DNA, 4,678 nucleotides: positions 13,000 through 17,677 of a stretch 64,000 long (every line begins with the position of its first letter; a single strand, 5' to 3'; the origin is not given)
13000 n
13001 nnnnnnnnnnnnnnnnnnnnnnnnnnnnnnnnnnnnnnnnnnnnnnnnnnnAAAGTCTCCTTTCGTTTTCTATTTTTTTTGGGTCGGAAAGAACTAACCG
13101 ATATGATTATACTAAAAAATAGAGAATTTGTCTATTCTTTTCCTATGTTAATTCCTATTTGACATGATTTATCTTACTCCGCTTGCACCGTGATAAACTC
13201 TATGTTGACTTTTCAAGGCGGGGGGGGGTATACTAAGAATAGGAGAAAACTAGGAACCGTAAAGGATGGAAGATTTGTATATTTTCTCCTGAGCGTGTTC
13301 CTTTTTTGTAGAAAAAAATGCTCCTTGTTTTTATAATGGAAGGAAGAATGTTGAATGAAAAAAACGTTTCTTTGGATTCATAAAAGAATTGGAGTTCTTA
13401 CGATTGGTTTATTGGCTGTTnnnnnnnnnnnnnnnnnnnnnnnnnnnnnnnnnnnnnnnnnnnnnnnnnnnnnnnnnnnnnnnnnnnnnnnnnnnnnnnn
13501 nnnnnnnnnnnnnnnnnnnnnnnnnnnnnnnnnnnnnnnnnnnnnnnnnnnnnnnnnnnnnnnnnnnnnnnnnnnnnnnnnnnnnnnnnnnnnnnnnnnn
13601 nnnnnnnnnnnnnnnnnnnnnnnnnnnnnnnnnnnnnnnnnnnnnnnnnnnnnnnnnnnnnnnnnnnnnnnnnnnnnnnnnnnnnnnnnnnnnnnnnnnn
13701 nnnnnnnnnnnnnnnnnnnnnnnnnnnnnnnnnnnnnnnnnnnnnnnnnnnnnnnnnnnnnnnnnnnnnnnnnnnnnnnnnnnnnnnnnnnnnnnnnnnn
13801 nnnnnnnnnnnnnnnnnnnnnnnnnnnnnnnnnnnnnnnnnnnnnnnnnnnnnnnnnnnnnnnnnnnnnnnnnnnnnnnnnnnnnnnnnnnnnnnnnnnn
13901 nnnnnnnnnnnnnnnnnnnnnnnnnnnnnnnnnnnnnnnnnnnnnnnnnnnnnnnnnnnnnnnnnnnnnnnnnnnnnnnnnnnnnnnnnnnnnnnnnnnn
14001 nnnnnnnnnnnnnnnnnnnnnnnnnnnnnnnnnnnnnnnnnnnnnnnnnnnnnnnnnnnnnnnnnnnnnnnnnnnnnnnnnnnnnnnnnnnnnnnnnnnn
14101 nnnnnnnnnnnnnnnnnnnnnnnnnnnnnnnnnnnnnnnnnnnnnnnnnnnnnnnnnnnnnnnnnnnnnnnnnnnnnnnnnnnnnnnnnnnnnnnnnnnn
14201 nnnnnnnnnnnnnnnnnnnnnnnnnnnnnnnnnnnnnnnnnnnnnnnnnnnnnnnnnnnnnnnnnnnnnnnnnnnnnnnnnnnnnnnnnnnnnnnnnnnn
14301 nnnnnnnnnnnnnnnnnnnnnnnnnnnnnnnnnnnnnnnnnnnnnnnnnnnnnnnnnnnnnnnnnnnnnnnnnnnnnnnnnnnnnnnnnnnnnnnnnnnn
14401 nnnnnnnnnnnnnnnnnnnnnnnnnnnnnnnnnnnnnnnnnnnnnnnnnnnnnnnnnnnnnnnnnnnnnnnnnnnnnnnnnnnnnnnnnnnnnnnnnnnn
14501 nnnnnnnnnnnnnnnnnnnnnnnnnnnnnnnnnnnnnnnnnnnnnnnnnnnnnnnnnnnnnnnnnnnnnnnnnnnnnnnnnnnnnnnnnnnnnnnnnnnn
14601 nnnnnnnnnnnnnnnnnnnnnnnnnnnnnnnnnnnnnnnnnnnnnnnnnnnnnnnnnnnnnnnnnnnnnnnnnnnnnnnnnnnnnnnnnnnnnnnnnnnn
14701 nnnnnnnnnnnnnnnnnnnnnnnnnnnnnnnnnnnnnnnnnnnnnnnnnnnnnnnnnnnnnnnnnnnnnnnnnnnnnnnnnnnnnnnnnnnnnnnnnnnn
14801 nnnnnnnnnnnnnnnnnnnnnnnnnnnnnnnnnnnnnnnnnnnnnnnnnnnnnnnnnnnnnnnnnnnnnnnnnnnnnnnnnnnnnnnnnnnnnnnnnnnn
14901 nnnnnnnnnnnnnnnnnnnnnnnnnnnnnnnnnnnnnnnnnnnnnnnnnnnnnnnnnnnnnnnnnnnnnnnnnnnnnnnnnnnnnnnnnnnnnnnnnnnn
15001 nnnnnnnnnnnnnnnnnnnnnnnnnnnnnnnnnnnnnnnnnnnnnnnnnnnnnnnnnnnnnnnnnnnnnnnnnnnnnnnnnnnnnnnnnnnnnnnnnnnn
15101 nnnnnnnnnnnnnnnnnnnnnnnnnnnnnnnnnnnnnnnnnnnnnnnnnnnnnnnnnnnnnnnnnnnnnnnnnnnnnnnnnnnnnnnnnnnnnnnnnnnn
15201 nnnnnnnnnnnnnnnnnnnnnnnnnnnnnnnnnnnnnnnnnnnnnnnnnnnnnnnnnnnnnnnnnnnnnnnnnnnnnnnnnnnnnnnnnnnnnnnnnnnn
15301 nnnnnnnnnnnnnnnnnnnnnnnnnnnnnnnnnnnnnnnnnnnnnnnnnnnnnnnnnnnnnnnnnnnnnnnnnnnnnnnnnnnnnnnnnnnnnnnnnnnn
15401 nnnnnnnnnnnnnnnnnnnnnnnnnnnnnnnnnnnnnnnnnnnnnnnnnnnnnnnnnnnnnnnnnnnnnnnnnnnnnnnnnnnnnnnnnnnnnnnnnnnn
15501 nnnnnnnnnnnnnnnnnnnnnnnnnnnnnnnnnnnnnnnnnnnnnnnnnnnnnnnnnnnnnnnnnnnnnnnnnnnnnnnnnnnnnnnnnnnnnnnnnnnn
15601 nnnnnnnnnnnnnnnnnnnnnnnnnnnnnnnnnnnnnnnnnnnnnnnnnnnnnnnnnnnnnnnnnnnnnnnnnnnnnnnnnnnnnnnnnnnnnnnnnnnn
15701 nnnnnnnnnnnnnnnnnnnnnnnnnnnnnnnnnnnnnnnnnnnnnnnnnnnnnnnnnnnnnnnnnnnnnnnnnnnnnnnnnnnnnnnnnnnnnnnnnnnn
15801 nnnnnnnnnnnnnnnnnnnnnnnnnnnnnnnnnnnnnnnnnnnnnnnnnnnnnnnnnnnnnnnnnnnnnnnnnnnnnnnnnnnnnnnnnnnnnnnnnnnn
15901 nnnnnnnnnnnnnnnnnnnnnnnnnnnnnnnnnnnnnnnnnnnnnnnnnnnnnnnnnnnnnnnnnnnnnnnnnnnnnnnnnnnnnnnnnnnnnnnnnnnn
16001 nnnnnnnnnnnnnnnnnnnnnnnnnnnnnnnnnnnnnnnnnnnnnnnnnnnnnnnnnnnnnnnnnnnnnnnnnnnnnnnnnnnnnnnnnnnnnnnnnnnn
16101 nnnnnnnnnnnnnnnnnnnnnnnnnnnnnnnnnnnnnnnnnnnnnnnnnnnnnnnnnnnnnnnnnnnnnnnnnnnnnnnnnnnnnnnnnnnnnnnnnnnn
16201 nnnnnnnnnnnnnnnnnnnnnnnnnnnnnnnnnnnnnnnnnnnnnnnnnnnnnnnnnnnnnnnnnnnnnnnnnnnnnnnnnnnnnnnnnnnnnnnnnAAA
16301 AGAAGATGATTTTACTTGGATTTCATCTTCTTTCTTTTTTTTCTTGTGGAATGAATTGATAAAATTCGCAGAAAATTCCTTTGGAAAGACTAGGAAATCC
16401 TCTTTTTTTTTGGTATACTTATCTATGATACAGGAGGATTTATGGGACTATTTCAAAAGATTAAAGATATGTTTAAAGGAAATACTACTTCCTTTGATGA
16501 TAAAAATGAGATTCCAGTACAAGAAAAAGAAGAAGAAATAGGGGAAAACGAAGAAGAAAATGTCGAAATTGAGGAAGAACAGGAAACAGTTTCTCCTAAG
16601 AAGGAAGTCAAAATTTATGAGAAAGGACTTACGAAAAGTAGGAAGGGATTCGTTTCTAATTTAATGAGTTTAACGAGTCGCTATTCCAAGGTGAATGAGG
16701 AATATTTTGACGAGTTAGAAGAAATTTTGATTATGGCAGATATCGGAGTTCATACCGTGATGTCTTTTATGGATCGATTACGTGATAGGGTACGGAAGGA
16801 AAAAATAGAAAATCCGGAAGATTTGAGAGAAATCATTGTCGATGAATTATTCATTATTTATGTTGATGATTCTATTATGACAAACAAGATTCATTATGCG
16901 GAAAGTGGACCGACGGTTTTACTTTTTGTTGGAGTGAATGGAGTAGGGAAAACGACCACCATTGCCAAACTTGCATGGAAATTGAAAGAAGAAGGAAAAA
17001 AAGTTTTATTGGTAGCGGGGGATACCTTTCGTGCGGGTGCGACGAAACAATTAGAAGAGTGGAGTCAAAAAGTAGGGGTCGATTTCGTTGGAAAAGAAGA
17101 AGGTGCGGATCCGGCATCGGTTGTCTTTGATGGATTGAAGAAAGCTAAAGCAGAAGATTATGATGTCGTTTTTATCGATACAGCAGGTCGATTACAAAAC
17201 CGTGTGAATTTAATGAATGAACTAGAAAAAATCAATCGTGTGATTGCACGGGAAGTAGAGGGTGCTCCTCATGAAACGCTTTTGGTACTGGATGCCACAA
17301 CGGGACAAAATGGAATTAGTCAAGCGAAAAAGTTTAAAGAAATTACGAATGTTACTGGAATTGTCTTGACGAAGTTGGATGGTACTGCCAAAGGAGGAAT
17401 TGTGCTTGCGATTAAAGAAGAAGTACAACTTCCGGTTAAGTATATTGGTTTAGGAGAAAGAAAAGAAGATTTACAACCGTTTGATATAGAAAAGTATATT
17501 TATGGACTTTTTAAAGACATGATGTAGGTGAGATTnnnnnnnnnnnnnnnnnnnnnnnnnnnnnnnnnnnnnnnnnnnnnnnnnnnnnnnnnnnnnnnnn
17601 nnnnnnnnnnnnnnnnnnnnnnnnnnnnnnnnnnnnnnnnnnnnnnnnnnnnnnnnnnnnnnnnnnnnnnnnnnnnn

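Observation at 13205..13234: A G9 homopolymer sits in the -35/-10 spacer of the promoter of a giant surface-protein gene, a candidate phase-variation switch.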

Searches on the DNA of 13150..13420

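Call 48: search_rna_families(source=window, start=13150, end=13420, threshold=evalue, max_evalue=10)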
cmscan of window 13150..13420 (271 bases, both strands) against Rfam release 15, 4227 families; matches with E-value up to 10: 3.
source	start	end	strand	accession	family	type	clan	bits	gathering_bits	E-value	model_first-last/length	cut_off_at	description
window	13197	13229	+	RF01162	sn668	Gene; snRNA; snoRNA; CD-box;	-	16.8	40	0.8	1-65/65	no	Small nucleolar RNA sn668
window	13326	13366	+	RF00342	snoZ40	Gene; snRNA; snoRNA; CD-box;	-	13.3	50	8.1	1-73/73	no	Small nucleolar RNA Z40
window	13298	13387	+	RF02149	MESTIT1_2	Gene; lncRNA;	-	11.2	80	8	144-235/235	no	MEST intronic transcript 1, antisense RNA conserved region 2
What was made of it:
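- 13241..13354 (+): Predicted 5' leader (transcription start inferred, not mapped). It is predicted to form a 5' hairpin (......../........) and a second hairpin that pairs UUCCUUUUUU with the Shine-Dalgarno sequence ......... (13338-13346). No Rfam family matches (call 48).
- On Known riboswitch or leader RNA controlling adhesins (for example c-di-GMP riboswitches): An Rfam E-value scan of 13150-13420 gave only chance-level snoRNA/lncRNA hits (call 48).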

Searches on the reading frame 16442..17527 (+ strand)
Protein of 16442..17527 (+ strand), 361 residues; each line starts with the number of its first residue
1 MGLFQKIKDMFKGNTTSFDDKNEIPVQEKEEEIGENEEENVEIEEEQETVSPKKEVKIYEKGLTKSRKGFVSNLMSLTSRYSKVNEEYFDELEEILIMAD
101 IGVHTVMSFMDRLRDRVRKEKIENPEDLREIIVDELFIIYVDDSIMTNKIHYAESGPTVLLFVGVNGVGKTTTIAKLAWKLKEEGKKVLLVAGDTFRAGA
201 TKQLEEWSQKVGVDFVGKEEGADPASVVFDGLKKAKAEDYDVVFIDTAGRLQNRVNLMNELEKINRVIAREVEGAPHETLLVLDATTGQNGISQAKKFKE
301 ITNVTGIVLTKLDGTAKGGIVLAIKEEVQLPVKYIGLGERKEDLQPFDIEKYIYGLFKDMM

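Call 7: search_protein_families(library=pfam, proteins=[window:16442-17527:+])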
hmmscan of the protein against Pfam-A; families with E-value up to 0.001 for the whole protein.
window:16442-17527:+ (361 aa): 16 families
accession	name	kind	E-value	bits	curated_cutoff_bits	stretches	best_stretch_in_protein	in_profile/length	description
PF00448.28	SRP54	-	3.3e-79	265.6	22.7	1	157-357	1-195/196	SRP54-type protein, GTPase domain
PF02881.24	SRP54_N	-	3e-16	59.8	22.4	1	72-136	3-75/75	SRP54-type protein, helical bundle domain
PF13614.12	AAA_31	-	4.7e-07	30.3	27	1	167-195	12-40/177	AAA domain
PF01656.29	CbiA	-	1.4e-06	28.7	25.4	1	167-332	9-103/125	CobQ/CobB/MinD/ParA nucleotide binding domain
PF02374.21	ArsA_ATPase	-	3e-05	23.8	24.3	1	159-194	3-38/305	Anion-transporting ATPase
PF03308.22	MeaB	-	3.1e-05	23.5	23.1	1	158-194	34-70/273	Methylmalonyl Co-A mutase-associated GTPase MeaB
PF13604.12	AAA_30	-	6.1e-05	23.3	27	1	152-251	13-100/191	AAA domain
PF00004.35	AAA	-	0.00011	23.1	21.2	1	160-288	1-110/131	ATPase family associated with various cellular activities (AAA)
PF01583.26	APS_kinase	-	0.00011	22.7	21.1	1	158-204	3-49/152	Adenylylsulphate kinase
PF13479.12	AAA_24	-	0.00018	21.8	27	1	159-253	4-78/195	AAA domain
PF04851.21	ResIII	-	0.00024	21.5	22.5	1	154-245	20-105/164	Type III restriction enzyme, res subunit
PF13401.12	AAA_22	-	0.00031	21.5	27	0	155-266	3-109/130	AAA domain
PF25199.1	nSTAND_NTPase5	-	0.00031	21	34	0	153-207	37-93/145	Novel STAND NTPase 5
PF13245.12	AAA_19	-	0.0007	20.2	25.1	0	157-252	11-103/134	AAA domain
PF00142.24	Fer4_NifH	-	0.00076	19.5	25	0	162-218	5-61/271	4Fe-4S iron sulfur cluster binding proteins, NifH/frxC family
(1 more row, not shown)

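Call 14: find_encoding_contigs(protein=window:16442-17527:+, flank=6000, max_places=10)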
Protein window:16442-17527:+ (361 aa): 3 contigs read that carry it; 3 places shown.
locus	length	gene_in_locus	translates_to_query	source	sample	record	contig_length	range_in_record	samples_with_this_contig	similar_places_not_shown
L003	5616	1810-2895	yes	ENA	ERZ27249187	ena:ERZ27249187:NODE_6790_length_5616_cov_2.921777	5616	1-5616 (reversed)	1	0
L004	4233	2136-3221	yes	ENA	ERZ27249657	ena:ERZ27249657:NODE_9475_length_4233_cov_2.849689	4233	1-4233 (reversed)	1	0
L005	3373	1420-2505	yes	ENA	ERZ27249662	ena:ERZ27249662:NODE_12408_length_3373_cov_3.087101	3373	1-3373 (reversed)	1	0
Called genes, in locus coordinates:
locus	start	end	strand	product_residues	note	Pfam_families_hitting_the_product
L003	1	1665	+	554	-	?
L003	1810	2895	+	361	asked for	PF02881:SRP54_N, PF00448:SRP54, PF01656:CbiA (weak), PF13614:AAA_31 (faint)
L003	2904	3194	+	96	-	PF04297:UPF0122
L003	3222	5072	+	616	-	PF01935:DUF87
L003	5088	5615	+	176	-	?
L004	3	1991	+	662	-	?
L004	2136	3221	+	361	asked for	PF02881:SRP54_N, PF00448:SRP54, PF01656:CbiA (weak), PF13614:AAA_31 (faint)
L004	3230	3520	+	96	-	PF04297:UPF0122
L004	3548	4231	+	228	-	?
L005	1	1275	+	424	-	?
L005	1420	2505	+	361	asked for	PF02881:SRP54_N, PF00448:SRP54, PF01656:CbiA (weak), PF13614:AAA_31 (faint)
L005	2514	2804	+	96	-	PF04297:UPF0122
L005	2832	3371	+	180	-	?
